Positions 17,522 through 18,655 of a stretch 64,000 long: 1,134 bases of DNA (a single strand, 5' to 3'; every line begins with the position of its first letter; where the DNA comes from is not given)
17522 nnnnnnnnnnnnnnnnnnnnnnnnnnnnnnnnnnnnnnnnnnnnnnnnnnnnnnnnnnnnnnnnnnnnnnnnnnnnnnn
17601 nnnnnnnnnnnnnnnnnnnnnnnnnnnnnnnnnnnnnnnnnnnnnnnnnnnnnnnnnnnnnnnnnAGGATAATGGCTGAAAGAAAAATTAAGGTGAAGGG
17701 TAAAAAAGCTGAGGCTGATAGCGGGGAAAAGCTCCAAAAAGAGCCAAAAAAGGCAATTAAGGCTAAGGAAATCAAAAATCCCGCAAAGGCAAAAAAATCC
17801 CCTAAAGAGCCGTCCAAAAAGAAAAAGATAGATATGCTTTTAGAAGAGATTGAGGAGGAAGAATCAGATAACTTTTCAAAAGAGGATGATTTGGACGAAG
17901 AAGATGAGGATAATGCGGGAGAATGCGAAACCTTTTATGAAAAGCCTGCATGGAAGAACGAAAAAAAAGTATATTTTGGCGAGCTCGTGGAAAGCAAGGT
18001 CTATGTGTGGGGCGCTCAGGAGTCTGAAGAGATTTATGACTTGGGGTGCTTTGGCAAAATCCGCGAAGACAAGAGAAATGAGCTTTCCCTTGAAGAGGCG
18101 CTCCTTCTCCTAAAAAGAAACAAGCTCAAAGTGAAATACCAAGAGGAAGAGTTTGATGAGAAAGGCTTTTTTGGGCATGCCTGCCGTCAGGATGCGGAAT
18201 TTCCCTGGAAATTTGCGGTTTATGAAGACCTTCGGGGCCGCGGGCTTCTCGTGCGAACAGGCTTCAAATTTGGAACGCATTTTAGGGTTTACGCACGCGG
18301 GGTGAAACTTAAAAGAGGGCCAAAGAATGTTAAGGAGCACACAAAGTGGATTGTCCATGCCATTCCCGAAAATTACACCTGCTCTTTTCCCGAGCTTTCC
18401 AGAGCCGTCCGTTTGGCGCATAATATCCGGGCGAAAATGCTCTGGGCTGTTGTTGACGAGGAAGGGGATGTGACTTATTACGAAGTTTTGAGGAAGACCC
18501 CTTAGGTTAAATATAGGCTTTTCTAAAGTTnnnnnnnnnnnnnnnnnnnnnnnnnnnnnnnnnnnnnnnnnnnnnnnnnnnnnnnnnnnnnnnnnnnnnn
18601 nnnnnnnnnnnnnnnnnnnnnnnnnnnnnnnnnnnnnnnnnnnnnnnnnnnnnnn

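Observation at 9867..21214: A single family of structured introns of about 95 nt, inserted at four different tRNA positions across three genes, suggesting intron mobility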

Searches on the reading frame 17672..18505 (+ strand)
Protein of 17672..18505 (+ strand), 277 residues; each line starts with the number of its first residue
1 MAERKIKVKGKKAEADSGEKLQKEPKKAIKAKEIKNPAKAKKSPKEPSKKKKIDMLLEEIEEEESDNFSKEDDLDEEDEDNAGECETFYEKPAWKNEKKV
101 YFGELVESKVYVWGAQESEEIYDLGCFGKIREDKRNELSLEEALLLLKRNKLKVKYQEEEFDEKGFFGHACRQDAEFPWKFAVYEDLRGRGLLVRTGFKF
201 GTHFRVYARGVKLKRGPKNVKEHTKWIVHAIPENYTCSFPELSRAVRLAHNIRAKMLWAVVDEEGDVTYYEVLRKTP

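Call 13: search_protein_families(library=pfam, proteins=[window:17672-18505:+])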
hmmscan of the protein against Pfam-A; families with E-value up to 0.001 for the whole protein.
window:17672-18505:+ (277 aa): 2 families
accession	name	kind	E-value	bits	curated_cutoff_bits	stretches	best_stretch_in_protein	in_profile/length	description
PF01974.23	tRNA_int_endo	-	6.7e-26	90.6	27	1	179-269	3-85/85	tRNA intron endonuclease, catalytic C-terminal domain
PF02778.19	tRNA_int_endo_N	-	1.9e-13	50.1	21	1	103-166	3-66/67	tRNA intron endonuclease, N-terminal domain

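Call 14: find_encoding_contigs(protein=window:17672-18505:+, flank=10000, max_places=10)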
Protein window:17672-18505:+ (277 aa): 24 contigs read that carry it; 3 places shown.
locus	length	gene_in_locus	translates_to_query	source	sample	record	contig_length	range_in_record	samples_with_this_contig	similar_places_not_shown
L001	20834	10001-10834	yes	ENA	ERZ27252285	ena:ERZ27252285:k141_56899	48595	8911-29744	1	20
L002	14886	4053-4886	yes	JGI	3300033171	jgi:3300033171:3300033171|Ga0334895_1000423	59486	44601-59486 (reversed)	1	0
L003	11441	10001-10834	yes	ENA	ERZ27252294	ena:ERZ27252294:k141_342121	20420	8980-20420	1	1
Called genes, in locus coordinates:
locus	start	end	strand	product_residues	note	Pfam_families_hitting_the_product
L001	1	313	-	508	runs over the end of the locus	PF01406:tRNA-synt_1e (faint), PF01921:tRNA-synt_1f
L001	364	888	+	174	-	-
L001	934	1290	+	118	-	-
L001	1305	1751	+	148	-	PF00293:NUDIX, PF14815:NUDIX_4 (weak)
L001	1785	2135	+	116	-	-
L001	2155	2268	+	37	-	-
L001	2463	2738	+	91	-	PF02943:FeThRed_B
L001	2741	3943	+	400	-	PF02073:Peptidase_M29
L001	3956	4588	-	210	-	-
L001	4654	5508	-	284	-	PF00491:Arginase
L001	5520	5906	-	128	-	-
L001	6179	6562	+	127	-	PF01797:Y1_Tnp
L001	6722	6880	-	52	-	-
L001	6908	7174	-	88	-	PF00276:Ribosomal_L23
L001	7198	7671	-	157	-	-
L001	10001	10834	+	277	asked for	PF02778:tRNA_int_endo_N, PF01974:tRNA_int_endo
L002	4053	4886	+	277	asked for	PF02778:tRNA_int_endo_N, PF01974:tRNA_int_endo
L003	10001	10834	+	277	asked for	PF02778:tRNA_int_endo_N, PF01974:tRNA_int_endo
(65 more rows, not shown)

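Call 15: find_homologous_proteins(query=window:17672-18505:+)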
Query window:17672-18505:+ (277 aa): 2849 proteins with E <= 0.001 among 4603 candidates; the best 120 are listed.
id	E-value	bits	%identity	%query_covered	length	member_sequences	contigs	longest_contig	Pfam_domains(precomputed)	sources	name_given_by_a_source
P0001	9.4e-180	614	100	100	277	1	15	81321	PF01974.24,PF02778.20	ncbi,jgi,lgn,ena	jgi:tRNA-intron endonuclease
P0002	1.6e-116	407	86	69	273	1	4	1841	PF01974.24,PF02778.20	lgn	-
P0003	6.6e-96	339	81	66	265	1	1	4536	PF01974.24,PF02778.20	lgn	-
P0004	3.3e-94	334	79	69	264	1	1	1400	PF01974.24,PF02778.20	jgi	-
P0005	2.8e-93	330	69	77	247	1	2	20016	PF01974.24,PF02778.20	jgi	-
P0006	1.1e-91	325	65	79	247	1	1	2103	PF01974.24,PF02778.20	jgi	jgi:tRNA-intron endonuclease, archaea type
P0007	1.8e-91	325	79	63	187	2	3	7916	PF01974.24,PF02778.20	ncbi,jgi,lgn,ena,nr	ncbi:MAG TPA: tRNA-intron lyase [Candidatus Aenigmarchaeota archaeon]|nr:tRNA-intron lyase [Candidat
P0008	1.6e-90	321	63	86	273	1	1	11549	PF01974.24,PF02778.20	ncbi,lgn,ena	-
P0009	1.8e-90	321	69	77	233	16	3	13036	PF01974.24,PF02778.20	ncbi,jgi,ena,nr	ncbi:MAG: tRNA-intron lyase [Candidatus Aenigmarchaeota archaeon]|nr:tRNA-intron lyase [Candidatus A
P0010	1.1e-89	319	76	65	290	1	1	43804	PF01974.24,PF02778.20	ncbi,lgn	-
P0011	1.4e-89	318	77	65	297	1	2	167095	PF01974.24,PF02778.20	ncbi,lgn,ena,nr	ncbi:MAG: tRNA-intron lyase [Candidatus Aenigmarchaeota archaeon]|nr:tRNA-intron lyase [Candidatus A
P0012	2.0e-89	318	74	64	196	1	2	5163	PF01974.24,PF02778.20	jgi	jgi:tRNA-intron endonuclease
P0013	3.3e-89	317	77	65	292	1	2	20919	PF01974.24,PF02778.20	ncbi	-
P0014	7.3e-89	316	74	66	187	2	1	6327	PF01974.24,PF02778.20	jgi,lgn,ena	-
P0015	7.7e-89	316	63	87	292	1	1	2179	PF01974.24,PF02778.20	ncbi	-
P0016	1.5e-88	315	77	63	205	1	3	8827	PF01974.24,PF02778.20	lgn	-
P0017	1.8e-88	315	72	66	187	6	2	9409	PF01974.24,PF02778.20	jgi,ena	-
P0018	3.1e-88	314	77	65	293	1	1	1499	PF01974.24,PF02778.20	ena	-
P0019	4.1e-88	314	76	64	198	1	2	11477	PF01974.24,PF02778.20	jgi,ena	-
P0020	5.7e-88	313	77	65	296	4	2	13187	PF01974.24,PF02778.20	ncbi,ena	-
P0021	1.7e-87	311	77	65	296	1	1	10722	PF01974.24,PF02778.20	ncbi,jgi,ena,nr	ncbi:MAG: tRNA-intron lyase [Candidatus Aenigmatarchaeota archaeon]|nr:MAG: tRNA-intron lyase [Candi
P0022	2.3e-86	308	76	64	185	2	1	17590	PF01974.24,PF02778.20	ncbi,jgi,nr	ncbi:MAG: tRNA-intron lyase [Candidatus Aenigmarchaeota archaeon ex4484_56]|nr:MAG: tRNA-intron lyas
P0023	2.7e-86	308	73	65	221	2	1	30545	PF01974.24,PF02778.20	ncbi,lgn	-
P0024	5.7e-86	306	75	63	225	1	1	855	PF01974.24,PF02778.20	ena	-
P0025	6.6e-86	306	73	63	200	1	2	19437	PF01974.24,PF02778.20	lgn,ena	-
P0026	4.4e-84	300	73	66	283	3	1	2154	PF01974.24,PF02778.20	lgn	-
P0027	2.8e-81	291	69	63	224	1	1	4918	PF01974.24,PF02778.20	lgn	-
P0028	5.4e-81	290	70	63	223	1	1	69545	PF01974.24,PF02778.20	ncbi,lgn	-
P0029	6.4e-79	283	70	62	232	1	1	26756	PF01974.24,PF02778.20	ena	-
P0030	2.0e-73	265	67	63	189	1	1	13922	PF01974.24,PF02778.20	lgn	-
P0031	2.6e-73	265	50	63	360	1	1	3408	PF01974.24,PF02778.20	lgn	-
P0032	6.3e-72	260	50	63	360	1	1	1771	PF01974.24,PF02778.20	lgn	-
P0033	7.0e-72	260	49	63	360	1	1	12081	PF12928.13,PF01974.24,PF02778.20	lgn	-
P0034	7.0e-72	260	66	64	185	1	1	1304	PF01974.24,PF02778.20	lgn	-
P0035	1.0e-71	260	64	66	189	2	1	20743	PF01974.24,PF02778.20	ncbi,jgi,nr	ncbi:MAG: tRNA-intron lyase [Candidatus Aenigmarchaeota archaeon]|nr:tRNA-intron lyase [Candidatus A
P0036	2.9e-71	258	52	63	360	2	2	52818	PF12928.13,PF01974.24,PF02778.20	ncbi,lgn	ncbi:MAG: tRNA-intron lyase [Candidatus Aenigmatarchaeota archaeon]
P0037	4.5e-71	258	66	63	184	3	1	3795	PF01974.24,PF02778.20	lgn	-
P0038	4.8e-71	258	64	65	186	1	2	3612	PF01974.24,PF02778.20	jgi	jgi:tRNA-intron endonuclease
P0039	1.7e-70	256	66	65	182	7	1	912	PF01974.24,PF02778.20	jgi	-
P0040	1.7e-70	256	64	65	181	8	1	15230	PF01974.24,PF02778.20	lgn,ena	-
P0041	2.6e-70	255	50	63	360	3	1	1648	PF01974.24,PF02778.20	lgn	-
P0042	2.2e-69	252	47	63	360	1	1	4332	PF01974.24,PF02778.20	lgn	-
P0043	8.3e-69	250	67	61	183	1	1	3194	PF01974.24,PF02778.20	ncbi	ncbi:MAG: tRNA-intron lyase [Candidatus Aenigmatarchaeota archaeon]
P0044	1.0e-68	250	48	68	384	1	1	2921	PF01974.24,PF02778.20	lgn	-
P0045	1.1e-68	250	60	68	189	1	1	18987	PF01974.24,PF02778.20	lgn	-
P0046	1.2e-68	250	46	79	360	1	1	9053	PF01974.24,PF02778.20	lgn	-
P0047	2.0e-68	249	67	64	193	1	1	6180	PF01974.24,PF02778.20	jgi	-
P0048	2.6e-68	249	65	63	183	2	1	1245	PF01974.24,PF02778.20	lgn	-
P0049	2.7e-68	249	46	63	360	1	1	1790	PF01974.24,PF02778.20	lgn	-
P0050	4.0e-68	248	47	63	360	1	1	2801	PF01974.24,PF02778.20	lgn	-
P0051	4.4e-68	248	62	64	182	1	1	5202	PF01974.24,PF02778.20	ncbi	-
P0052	9.1e-68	247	49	63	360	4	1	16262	PF12928.13,PF01974.24,PF02778.20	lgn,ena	-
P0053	1.0e-67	247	62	63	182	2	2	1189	PF01974.24,PF02778.20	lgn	-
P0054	1.2e-67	246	64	65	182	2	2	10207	PF01974.24,PF02778.20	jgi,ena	-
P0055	3.1e-67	245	63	63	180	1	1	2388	PF01974.24,PF02778.20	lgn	-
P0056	1.0e-66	243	64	63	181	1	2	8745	PF01974.24,PF02778.20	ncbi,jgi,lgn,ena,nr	ncbi:MAG: tRNA-intron lyase [Candidatus Aenigmatarchaeota archaeon]|nr:MAG: tRNA-intron lyase [Candi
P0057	2.7e-66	242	49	63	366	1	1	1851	PF01974.24,PF02778.20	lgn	-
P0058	3.2e-66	242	61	64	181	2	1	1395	PF01974.24,PF02778.20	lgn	-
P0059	6.2e-66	241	65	62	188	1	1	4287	PF01974.24,PF02778.20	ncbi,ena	-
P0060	7.5e-66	241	64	63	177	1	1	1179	PF01974.24,PF02778.20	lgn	-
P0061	7.7e-66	240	49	63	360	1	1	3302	PF12928.13,PF01974.24,PF02778.20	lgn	-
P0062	2.0e-65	239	42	79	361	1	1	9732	PF01974.24,PF02778.20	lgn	-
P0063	2.6e-65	239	64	63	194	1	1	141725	PF01974.24,PF02778.20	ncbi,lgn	-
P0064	8.4e-65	237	50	63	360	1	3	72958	PF01974.24,PF02778.20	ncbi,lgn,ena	-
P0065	1.0e-64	237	65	61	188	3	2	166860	PF01974.24,PF02778.20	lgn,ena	-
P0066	1.2e-64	237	60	67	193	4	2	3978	PF01974.24,PF02778.20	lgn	-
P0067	1.2e-64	237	50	63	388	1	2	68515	PF12928.13,PF01974.24,PF02778.20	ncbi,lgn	ncbi:MAG: tRNA-intron lyase [Candidatus Aenigmatarchaeota archaeon]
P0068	1.5e-64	236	60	66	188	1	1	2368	PF01974.24,PF02778.20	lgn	-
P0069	1.7e-64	236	62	63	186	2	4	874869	PF01974.24,PF02778.20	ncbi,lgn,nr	ncbi:MAG: tRNA-intron lyase [Candidatus Aenigmatarchaeota archaeon]|nr:MAG: tRNA-intron lyase [Candi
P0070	1.8e-64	236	62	65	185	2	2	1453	PF01974.24,PF02778.20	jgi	jgi:tRNA-intron endonuclease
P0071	3.2e-64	235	61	65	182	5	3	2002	PF01974.24,PF02778.20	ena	-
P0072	3.8e-64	235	47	66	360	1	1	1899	PF01974.24,PF02778.20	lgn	-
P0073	4.5e-64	235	64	63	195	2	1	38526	PF01974.24,PF02778.20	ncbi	ncbi:MAG: tRNA-intron lyase [Candidatus Aenigmatarchaeota archaeon]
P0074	6.4e-64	234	63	60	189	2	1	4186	PF01974.24,PF02778.20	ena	-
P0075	1.1e-63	233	61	64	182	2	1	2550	PF01974.24,PF02778.20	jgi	-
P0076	1.1e-63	233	61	64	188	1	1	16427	PF01974.24,PF02778.20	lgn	-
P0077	1.3e-63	233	68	57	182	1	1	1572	PF01974.24,PF02778.20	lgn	-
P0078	1.8e-63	233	60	66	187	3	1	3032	PF01974.24,PF02778.20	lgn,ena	-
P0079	3.9e-63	232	61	63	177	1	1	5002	PF01974.24,PF02778.20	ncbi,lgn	-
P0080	1.1e-62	230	61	68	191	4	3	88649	PF01974.24,PF02778.20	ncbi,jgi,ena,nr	ncbi:MAG: tRNA-intron lyase [Candidatus Aenigmarchaeota archaeon]|nr:tRNA-intron lyase [Candidatus A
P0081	1.9e-62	229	62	65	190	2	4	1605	PF01974.24,PF02778.20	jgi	-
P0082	2.0e-62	229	61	63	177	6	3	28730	PF01974.24,PF02778.20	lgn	-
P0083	2.8e-61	226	46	63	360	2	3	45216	PF12928.13,PF01974.24,PF02778.20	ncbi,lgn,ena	-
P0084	7.7e-61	224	58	63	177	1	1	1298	PF01974.24,PF02778.20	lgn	-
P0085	8.4e-61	224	61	63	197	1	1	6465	PF01974.24,PF02778.20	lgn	-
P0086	9.1e-61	224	63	61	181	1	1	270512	PF01974.24,PF02778.20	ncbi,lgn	-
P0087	2.8e-60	222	63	63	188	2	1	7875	PF01974.24,PF02778.20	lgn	-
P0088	5.4e-60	221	61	62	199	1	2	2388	PF01974.24,PF02778.20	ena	-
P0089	8.7e-60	221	61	62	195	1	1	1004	PF01974.24,PF02778.20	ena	-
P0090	9.0e-60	221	54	77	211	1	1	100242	PF01974.24,PF02778.20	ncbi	-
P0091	1.8e-59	220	59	66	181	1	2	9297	PF01974.24,PF02778.20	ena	-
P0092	2.6e-59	219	58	66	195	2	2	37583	PF01974.24,PF02778.20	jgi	jgi:tRNA-intron endonuclease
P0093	3.1e-59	219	60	61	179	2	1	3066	PF01974.24,PF02778.20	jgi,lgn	jgi:tRNA-intron endonuclease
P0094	3.3e-59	219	62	63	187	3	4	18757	PF01974.24,PF02778.20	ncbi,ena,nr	ncbi:tRNA-intron lyase [archaeon]|nr:tRNA-intron lyase [archaeon]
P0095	3.5e-59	219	61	63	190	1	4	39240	PF01974.24,PF02778.20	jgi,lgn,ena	-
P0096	4.6e-59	218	61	61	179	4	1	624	PF01974.24,PF02778.20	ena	-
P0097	9.2e-59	217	59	63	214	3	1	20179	PF01974.24,PF02778.20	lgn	-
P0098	1.2e-58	217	56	71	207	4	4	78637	PF01974.24,PF02778.20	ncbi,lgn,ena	-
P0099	1.3e-58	217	60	65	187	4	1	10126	PF01974.24,PF02778.20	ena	-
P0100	1.4e-58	217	58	61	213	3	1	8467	PF01974.24,PF02778.20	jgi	-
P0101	1.4e-58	217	60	62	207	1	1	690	PF01974.24,PF02778.20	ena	-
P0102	1.4e-58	217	60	62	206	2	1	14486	PF01974.24,PF02778.20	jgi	jgi:tRNA-intron endonuclease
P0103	1.7e-58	216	59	65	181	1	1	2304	PF01974.24,PF02778.20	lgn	-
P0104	1.8e-58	216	58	65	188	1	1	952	PF01974.24,PF02778.20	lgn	-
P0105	2.3e-58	216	61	63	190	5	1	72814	PF01974.24,PF02778.20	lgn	-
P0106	4.4e-58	215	60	62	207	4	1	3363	PF01974.24,PF02778.20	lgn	-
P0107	4.4e-58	215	59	65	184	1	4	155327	PF01974.24,PF02778.20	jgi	jgi:tRNA-intron endonuclease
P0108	5.0e-58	215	60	62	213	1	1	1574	PF01974.24,PF02778.20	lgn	-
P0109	9.8e-58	214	56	72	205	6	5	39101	PF01974.24,PF02778.20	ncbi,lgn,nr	ncbi:MAG: tRNA-intron lyase [Candidatus Aenigmarchaeota archaeon]|nr:tRNA-intron lyase [Candidatus A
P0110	1.0e-57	214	60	62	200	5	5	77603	PF01974.24,PF02778.20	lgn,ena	-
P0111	1.3e-57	213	57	65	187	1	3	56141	PF01974.24,PF02778.20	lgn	-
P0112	1.9e-57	213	60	62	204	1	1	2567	PF01974.24,PF02778.20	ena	-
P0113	2.4e-57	213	61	57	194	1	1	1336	PF01974.24,PF02778.20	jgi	jgi:tRNA-intron endonuclease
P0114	2.4e-57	213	58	62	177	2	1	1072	PF01974.24,PF02778.20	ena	-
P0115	2.5e-57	213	59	66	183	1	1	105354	PF01974.24,PF02778.20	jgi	-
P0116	2.6e-57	213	58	65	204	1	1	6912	PF01974.24,PF02778.20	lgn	-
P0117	2.8e-57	212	59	65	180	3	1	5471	PF01974.24,PF02778.20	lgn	-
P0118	2.9e-57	212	60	60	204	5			PF01974.24,PF02778.20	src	-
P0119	2.9e-57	212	57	65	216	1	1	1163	PF01974.24,PF02778.20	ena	-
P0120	3.1e-57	212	55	65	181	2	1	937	PF01974.24,PF02778.20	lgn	-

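Call 18: find_related_loci(query=A1, collection=genome_contigs, flank=10000)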
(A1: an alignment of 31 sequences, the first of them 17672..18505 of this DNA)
Query A1 (277 aa) in genome_contigs; peptide patterns used: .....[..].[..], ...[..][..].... (x = any residue, [..] = any of these).
600 stretches matched a pattern (row limit reached: there are more); 592 encode a relative of the query (tblastn E <= 1e-3); the best 80 are kept; 80 distinct loci.
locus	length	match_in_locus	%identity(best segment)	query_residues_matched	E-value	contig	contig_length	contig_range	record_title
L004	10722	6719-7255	77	98-277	1e-91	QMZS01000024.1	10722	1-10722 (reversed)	MAG: Candidatus Aenigmatarchaeota archaeon isolate B56_G9 B56_Guay9_scaffold_07277, whole genome shotgun sequence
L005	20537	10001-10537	76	98-277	4e-91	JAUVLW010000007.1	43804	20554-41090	MAG: Candidatus Aenigmatarchaeota archaeon isolate CSMAG_516 CSMAG_516_k141_716400_length_43804_cov_11.4712, whole genom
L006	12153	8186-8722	73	98-277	5e-90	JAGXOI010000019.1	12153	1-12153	Candidatus Aenigmarchaeota archaeon LH_S4 NODE_19_length_12153_cov_11.695900, whole genome shotgun sequence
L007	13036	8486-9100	69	66-277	3e-88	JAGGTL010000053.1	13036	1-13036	MAG: Candidatus Aenigmatarchaeota archaeon isolate AUK047 PB_MBMC_001_c_000000000040, whole genome shotgun sequence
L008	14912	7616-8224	70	69-277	6e-88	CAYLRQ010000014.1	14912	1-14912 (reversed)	MAG TPA_asm: uncultured archaeon isolate binchicken_co355_191 genome assembly, contig: NODE_2257_length_14912_cov_13.109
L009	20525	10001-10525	70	103-277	3e-85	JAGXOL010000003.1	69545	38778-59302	Candidatus Aenigmarchaeota archaeon LH_S7 NODE_3_length_69545_cov_78.081738, whole genome shotgun sequence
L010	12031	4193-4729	77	98-277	2e-84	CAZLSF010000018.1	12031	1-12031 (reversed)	MAG TPA_asm: uncultured archaeon isolate binchicken_co357_127 genome assembly, contig: NODE_2491_length_12031_cov_5.4759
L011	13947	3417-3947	76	100-277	2e-83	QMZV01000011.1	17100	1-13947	MAG: Candidatus Aenigmatarchaeota archaeon isolate B34_G15 B34_Guay15_scaffold_00507, whole genome shotgun sequence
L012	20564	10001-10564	65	89-277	5e-76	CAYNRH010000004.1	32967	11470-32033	MAG TPA_asm: uncultured archaeon isolate binchicken_co357_130 genome assembly, contig: NODE_363_length_32967_cov_10.1568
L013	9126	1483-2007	65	103-277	1e-72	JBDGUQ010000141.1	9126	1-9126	MAG: Candidatus Aenigmatarchaeota archaeon isolate DAN-LK4-188_58C1R c_000000038177, whole genome shotgun sequence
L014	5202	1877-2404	62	102-277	4e-72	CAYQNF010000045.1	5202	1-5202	MAG TPA_asm: uncultured archaeon isolate SRP304980_co1_40 genome assembly, contig: NODE_16153_length_5202_cov_5.342918,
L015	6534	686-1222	65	98-277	2e-69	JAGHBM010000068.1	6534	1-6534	MAG: Candidatus Aenigmatarchaeota archaeon isolate AUK256 PB_MBMC_210_c_000000000018, whole genome shotgun sequence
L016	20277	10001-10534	64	99-277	3e-67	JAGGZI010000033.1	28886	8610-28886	MAG: Candidatus Aenigmatarchaeota archaeon isolate AUK200 PB_MBMC_154_c_000000000053, whole genome shotgun sequence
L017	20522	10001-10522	64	103-277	3e-66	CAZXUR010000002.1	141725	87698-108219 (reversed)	MAG TPA_asm: uncultured archaeon isolate SRP141376_co1_333 genome assembly, contig: NODE_248_length_141725_cov_7.187457,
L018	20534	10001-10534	61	97-277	2e-66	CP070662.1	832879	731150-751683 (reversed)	MAG: archaeon isolate bin779 chromosome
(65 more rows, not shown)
